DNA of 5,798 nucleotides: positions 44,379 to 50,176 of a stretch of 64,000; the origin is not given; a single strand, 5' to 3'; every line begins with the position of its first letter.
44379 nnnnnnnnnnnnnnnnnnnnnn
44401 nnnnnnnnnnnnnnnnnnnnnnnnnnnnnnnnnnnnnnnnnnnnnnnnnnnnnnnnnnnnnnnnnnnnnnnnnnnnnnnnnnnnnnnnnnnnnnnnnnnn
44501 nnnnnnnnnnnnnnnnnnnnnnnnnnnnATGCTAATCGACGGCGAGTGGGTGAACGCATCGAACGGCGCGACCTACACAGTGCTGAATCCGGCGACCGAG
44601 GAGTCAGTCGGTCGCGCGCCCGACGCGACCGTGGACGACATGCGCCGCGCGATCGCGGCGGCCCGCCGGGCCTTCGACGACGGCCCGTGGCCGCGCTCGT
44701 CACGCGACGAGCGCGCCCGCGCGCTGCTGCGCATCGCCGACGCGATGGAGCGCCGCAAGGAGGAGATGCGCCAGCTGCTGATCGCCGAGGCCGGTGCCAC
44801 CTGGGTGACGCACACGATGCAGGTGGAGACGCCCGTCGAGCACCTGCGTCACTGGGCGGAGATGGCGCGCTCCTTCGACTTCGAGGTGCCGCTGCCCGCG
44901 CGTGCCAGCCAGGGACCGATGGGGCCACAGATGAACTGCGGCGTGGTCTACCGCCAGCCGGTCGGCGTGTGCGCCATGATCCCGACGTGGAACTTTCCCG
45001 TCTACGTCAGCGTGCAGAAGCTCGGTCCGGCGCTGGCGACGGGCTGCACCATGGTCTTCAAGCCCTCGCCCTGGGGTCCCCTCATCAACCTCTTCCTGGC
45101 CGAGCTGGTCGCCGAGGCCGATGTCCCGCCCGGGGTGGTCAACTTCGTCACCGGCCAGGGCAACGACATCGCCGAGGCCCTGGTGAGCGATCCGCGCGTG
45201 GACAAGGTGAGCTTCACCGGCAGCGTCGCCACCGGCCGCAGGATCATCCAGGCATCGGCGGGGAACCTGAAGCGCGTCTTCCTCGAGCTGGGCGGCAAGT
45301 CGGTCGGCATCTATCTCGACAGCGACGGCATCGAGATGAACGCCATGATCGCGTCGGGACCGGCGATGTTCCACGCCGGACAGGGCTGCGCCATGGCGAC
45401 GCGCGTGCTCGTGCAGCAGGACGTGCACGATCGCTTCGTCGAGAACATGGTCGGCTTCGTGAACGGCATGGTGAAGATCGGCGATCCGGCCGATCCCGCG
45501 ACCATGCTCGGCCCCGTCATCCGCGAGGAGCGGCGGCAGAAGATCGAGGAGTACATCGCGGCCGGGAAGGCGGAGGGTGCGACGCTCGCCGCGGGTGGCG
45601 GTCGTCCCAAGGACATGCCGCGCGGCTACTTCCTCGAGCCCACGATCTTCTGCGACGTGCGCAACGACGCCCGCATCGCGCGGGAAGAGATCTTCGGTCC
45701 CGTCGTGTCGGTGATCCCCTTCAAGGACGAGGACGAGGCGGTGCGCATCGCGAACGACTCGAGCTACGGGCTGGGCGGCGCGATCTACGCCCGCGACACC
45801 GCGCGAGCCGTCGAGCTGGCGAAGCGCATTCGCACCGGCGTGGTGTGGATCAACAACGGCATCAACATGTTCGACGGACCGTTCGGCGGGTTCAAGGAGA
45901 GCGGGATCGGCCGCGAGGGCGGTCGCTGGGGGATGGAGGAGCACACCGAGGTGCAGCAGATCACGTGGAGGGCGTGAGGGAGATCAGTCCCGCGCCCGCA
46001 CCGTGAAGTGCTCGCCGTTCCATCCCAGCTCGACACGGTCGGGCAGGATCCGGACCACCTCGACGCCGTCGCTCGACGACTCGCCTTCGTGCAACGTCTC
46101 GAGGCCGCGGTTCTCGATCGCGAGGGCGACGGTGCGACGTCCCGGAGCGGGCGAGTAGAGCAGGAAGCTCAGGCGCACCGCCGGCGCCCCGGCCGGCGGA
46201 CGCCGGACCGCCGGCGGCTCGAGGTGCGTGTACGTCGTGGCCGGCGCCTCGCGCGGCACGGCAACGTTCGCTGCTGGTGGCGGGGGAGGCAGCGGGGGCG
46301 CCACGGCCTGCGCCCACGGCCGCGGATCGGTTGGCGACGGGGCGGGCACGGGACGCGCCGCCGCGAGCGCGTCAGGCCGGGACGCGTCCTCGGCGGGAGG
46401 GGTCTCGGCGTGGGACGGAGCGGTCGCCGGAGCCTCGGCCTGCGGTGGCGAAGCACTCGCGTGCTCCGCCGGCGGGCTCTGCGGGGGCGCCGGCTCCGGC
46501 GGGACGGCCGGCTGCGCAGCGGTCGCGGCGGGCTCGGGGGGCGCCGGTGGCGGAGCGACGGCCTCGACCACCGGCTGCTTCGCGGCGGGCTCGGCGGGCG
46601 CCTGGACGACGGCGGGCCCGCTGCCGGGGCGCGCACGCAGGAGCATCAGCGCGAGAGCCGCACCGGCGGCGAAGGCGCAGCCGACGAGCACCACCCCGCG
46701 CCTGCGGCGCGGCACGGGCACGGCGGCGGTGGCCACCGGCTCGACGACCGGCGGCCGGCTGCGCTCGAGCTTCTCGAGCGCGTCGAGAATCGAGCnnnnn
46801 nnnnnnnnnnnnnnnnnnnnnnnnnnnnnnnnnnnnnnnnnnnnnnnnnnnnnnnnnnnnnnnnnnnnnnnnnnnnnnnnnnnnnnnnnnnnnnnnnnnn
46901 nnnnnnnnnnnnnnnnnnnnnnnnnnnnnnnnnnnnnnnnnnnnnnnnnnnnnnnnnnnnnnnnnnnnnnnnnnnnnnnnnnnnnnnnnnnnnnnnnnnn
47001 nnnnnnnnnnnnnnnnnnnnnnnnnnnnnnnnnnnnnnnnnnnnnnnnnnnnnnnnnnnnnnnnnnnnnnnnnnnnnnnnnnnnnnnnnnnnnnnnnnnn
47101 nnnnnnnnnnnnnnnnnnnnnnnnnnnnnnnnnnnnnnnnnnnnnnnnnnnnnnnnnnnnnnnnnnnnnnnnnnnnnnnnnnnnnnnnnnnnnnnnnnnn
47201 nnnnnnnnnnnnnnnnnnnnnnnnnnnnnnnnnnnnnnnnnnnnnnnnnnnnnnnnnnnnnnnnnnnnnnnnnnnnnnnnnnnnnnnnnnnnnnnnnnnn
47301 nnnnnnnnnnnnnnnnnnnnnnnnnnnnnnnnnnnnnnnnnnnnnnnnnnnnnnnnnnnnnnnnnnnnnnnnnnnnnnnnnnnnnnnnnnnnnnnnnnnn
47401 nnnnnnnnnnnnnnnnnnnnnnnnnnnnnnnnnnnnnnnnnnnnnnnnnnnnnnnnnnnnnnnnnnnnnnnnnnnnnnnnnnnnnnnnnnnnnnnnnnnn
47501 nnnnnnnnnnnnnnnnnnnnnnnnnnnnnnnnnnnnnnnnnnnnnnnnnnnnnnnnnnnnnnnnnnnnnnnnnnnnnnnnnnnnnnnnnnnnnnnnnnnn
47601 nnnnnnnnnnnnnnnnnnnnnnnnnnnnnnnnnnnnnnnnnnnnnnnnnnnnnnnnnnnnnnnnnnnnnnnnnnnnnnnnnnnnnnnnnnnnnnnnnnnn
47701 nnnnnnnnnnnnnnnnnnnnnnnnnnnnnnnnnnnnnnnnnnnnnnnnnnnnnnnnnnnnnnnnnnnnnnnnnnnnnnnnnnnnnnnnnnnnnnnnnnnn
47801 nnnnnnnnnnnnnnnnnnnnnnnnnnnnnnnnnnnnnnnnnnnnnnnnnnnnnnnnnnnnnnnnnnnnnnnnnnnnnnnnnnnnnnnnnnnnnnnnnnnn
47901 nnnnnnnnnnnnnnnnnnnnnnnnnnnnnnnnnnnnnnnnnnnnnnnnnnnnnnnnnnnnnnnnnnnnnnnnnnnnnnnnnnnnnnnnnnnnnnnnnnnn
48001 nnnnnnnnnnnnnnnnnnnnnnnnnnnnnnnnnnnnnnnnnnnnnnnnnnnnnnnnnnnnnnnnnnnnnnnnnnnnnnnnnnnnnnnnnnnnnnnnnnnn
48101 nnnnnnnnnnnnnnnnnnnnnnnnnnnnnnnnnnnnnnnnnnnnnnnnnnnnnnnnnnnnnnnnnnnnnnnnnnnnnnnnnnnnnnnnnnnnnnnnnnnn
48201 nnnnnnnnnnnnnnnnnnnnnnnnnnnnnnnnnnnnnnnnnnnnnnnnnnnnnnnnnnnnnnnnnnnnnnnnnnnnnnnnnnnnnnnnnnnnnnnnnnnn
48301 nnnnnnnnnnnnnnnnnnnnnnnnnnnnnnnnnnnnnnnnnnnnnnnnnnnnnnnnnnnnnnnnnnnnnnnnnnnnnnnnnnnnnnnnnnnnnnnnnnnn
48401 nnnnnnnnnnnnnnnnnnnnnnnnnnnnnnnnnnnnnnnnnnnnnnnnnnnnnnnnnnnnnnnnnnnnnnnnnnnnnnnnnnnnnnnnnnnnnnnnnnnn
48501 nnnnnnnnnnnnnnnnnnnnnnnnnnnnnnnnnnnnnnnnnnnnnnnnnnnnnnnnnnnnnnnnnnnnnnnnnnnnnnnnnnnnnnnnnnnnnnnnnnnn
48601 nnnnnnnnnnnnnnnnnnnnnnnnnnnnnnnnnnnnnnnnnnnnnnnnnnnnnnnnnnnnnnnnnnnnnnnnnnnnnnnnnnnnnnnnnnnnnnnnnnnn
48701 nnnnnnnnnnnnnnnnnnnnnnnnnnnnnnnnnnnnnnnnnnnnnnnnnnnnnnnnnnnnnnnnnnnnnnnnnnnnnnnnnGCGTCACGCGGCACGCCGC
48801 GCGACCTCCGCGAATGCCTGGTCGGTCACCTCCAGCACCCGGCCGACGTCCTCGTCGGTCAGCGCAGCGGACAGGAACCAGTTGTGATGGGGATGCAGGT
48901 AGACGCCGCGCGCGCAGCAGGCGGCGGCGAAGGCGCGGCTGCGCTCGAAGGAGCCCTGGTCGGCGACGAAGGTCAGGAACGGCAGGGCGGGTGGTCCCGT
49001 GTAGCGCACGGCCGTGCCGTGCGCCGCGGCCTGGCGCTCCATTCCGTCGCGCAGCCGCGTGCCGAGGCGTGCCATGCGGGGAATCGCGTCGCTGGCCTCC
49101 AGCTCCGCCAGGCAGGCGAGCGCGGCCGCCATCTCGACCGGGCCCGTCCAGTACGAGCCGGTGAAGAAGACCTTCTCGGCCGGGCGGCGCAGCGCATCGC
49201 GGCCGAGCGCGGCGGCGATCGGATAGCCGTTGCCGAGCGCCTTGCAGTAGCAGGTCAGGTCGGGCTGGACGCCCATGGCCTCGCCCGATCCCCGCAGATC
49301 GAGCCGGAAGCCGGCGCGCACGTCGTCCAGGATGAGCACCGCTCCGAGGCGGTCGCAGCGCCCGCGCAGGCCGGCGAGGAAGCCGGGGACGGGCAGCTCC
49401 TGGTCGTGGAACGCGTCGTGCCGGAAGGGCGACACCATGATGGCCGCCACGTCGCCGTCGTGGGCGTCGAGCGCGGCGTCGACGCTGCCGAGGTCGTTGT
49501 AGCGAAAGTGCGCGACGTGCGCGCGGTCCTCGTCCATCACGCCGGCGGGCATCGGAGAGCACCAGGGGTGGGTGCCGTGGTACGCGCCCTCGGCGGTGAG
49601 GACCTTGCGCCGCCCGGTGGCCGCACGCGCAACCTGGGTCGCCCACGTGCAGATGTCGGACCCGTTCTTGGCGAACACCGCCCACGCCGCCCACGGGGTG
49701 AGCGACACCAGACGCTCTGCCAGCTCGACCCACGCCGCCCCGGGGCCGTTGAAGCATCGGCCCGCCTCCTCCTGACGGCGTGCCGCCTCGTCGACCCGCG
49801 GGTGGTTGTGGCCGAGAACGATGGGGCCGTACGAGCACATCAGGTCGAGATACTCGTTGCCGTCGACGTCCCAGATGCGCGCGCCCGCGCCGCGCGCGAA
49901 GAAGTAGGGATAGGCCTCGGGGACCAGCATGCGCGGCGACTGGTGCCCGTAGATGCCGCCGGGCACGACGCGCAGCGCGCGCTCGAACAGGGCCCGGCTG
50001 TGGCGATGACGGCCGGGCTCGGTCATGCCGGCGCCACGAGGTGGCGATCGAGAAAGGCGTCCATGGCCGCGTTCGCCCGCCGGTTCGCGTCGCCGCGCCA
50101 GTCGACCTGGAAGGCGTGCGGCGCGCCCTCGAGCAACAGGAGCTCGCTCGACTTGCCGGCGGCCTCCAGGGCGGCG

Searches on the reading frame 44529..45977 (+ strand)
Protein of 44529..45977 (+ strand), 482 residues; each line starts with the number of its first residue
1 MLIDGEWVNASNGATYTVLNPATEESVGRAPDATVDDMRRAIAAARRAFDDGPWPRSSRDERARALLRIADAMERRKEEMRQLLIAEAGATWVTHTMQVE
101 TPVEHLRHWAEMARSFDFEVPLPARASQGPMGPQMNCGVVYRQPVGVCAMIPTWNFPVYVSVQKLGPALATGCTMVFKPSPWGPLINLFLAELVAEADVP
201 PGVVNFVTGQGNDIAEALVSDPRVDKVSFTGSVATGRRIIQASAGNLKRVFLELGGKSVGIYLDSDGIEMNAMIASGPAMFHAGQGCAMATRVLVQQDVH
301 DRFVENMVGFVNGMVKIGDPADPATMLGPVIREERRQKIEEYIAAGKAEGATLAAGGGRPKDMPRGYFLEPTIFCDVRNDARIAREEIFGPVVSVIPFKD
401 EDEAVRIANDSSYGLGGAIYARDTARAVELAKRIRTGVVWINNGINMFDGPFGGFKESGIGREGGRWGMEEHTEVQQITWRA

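Call 71: search_protein_families(library=pfam, proteins=[window:44529-45977:+], max_evalue=0.00001)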
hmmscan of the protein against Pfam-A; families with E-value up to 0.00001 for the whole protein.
window:44529-45977:+ (482 aa): 1 family
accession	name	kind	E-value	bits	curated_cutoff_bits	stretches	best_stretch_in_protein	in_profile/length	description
PF00171.27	Aldedh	-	7.4e-153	509.8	23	1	7-478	1-461/461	Aldehyde dehydrogenase family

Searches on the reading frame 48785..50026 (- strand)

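Call 71: search_protein_families(library=pfam, proteins=[window:48785-50026:-], max_evalue=0.00001)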
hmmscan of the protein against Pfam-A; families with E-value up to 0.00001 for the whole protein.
window:48785-50026:- (413 aa): 1 family
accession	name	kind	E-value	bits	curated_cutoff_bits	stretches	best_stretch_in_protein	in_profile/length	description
PF00202.27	Aminotran_3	-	1.6e-41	142.8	30.5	1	40-344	10-343/403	Aminotransferase class-III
